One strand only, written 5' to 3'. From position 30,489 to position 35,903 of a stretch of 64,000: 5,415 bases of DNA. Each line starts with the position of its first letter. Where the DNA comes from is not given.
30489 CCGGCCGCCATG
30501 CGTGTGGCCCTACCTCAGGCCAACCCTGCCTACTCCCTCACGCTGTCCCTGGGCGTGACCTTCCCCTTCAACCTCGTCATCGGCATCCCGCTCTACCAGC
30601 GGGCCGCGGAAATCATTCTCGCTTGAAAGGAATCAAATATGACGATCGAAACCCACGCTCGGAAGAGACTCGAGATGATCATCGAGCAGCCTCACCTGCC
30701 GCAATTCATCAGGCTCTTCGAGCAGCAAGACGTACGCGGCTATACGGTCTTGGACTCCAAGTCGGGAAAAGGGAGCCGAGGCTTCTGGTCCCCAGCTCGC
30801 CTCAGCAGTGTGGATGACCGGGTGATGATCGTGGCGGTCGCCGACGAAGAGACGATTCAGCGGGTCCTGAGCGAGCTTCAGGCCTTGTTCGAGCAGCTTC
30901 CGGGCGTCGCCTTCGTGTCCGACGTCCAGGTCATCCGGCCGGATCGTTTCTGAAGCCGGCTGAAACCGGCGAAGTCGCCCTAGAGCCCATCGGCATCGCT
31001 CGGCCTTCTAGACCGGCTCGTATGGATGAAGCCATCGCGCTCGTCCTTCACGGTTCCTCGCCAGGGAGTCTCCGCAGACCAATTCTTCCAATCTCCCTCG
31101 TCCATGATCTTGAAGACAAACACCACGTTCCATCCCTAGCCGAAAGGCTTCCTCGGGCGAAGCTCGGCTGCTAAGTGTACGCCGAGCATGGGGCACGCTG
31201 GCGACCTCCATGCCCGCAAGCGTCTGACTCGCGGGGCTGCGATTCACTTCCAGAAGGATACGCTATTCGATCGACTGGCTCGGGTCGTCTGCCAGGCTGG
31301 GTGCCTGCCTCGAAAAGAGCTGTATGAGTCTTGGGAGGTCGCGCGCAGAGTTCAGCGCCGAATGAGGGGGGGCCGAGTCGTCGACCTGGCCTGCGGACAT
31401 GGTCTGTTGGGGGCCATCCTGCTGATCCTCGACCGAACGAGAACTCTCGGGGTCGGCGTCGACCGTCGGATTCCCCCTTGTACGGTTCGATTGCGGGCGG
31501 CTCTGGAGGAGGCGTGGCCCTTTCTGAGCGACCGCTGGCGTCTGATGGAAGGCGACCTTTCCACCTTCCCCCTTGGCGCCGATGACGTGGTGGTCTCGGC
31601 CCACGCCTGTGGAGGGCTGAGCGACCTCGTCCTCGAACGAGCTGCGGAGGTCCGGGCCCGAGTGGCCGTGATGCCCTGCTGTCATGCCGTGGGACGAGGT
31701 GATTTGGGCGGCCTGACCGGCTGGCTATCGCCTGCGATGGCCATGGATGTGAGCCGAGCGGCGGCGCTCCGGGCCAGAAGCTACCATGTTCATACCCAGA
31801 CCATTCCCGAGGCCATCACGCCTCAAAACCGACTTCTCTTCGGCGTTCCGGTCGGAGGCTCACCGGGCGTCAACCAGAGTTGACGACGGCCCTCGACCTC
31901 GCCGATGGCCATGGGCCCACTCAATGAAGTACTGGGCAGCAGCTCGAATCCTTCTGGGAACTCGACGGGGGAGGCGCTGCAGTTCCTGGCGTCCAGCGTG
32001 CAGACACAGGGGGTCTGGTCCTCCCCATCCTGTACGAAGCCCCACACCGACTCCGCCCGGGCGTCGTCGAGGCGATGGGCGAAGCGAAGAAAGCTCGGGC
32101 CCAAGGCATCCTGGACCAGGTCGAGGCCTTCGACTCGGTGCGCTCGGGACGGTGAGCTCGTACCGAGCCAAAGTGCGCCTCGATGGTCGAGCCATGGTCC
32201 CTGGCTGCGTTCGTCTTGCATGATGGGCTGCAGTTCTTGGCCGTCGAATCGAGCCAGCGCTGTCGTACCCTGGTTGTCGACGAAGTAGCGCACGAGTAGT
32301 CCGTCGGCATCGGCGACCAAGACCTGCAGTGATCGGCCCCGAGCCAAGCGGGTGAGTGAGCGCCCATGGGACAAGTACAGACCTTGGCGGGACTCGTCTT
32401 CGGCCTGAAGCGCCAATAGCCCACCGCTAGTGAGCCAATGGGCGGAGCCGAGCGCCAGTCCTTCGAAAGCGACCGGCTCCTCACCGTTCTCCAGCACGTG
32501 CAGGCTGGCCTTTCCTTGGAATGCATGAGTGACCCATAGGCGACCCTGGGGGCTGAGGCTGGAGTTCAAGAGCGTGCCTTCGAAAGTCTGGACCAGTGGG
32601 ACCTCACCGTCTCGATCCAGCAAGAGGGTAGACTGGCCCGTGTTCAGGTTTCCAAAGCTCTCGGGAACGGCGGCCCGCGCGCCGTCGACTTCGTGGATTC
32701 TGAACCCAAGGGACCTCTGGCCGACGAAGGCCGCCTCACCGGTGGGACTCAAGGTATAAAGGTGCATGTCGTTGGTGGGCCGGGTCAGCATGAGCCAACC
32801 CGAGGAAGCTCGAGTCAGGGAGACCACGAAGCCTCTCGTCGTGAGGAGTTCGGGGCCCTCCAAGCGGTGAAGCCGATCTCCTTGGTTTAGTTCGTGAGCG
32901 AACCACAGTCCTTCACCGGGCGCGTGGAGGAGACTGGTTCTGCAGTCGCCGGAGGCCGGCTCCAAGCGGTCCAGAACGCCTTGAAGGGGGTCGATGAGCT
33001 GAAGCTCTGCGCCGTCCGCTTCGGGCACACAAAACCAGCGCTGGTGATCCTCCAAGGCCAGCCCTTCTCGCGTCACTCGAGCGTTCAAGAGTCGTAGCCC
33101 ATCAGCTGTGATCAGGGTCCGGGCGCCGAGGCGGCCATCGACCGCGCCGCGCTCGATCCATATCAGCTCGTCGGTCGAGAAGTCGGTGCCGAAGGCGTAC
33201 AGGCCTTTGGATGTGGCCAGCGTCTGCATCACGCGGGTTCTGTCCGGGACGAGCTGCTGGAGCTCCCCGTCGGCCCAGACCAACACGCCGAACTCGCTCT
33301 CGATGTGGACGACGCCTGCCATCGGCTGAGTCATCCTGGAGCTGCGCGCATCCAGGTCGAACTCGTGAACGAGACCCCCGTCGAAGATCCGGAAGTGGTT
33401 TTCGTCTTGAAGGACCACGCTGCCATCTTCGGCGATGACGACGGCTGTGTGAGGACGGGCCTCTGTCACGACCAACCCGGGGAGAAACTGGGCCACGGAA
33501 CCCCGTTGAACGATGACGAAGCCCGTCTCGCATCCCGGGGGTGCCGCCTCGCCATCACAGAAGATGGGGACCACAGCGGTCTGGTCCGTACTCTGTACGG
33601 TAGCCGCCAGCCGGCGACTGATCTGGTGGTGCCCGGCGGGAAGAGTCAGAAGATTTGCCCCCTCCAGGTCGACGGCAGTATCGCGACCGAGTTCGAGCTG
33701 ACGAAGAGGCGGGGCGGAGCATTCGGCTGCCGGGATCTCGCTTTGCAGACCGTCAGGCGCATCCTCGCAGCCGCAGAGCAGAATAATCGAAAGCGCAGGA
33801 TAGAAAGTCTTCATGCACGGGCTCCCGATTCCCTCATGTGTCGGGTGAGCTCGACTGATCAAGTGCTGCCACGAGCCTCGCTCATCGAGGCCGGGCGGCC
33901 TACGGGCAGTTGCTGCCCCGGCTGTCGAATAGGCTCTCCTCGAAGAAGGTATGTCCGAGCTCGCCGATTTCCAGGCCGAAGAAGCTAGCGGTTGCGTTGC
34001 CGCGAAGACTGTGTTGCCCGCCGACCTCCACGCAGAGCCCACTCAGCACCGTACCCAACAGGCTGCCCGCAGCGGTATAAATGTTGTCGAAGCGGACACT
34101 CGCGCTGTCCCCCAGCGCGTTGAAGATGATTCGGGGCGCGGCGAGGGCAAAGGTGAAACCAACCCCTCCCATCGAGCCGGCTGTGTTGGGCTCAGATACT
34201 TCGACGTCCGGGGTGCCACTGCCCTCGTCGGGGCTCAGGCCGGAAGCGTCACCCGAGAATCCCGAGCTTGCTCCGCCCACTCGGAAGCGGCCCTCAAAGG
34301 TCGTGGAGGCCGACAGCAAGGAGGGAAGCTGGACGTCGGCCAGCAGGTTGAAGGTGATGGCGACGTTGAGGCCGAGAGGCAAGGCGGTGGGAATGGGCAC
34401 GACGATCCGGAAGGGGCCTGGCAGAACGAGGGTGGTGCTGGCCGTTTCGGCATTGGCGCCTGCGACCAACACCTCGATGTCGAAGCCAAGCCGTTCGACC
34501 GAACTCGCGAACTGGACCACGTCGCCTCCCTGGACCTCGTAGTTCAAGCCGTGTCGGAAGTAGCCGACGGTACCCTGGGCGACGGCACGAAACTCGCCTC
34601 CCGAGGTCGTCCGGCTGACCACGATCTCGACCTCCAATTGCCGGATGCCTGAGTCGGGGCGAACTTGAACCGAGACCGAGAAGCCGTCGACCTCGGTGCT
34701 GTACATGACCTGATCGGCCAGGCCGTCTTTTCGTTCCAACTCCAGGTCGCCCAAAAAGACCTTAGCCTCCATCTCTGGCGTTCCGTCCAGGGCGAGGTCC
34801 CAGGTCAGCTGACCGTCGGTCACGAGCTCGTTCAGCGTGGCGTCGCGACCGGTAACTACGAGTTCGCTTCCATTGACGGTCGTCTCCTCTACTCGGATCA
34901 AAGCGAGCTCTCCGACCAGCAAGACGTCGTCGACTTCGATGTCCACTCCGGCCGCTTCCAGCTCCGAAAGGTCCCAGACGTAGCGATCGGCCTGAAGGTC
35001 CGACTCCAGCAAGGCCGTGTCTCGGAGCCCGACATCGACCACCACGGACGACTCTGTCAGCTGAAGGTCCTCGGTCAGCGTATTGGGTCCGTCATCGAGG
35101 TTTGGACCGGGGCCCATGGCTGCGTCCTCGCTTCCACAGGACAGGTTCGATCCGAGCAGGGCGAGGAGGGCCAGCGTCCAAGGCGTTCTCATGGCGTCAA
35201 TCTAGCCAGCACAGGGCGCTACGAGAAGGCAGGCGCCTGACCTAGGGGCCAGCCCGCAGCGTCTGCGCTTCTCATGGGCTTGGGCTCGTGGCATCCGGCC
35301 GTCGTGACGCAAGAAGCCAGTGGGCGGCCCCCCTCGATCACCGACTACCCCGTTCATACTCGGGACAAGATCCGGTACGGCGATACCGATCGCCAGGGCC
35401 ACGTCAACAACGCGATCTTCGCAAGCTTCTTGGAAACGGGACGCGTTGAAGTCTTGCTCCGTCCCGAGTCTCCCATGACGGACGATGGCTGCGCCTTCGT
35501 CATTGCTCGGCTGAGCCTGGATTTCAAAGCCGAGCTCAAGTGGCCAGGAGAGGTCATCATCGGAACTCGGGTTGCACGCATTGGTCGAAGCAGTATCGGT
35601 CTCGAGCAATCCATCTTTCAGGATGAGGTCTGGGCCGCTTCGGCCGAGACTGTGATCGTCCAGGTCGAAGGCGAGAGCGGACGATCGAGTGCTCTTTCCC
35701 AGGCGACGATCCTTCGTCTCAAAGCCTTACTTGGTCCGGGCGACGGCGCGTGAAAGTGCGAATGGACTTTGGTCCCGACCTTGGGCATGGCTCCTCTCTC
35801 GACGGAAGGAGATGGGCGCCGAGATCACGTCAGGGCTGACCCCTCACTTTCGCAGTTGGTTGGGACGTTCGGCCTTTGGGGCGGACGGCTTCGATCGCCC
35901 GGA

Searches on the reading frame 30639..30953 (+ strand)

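Call 7: search_protein_families(library=pfam, proteins=[window:30639-30953:+], max_evalue=0.001)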
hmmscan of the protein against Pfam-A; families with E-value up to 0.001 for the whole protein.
window:30639-30953:+ (104 aa): 2 families
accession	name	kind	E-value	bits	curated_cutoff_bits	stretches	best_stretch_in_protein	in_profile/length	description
PF00543.27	P-II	-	1.5e-15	57.8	25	1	9-102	2-101/102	Nitrogen regulatory protein P-II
PF02641.20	DUF190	-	3e-06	27.9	23.4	1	17-98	16-97/97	Uncharacterized ACR, COG1993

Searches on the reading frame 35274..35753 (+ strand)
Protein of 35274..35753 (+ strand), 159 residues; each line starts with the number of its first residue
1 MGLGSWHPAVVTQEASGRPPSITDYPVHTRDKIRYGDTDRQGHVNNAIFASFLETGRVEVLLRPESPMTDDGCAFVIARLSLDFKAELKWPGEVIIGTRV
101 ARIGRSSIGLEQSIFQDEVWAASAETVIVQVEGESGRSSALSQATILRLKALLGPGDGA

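Call 7: search_protein_families(library=pfam, proteins=[window:35274-35753:+], max_evalue=0.001)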
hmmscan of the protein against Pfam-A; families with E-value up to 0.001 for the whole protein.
window:35274-35753:+ (159 aa): 2 families
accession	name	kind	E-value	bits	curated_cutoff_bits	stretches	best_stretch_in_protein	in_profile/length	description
PF13279.12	4HBT_2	-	2e-12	48.1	25.5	1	34-143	2-116/122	Thioesterase-like superfamily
PF03061.28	4HBT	-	7.8e-12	45.8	20.6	1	41-118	1-74/79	Thioesterase superfamily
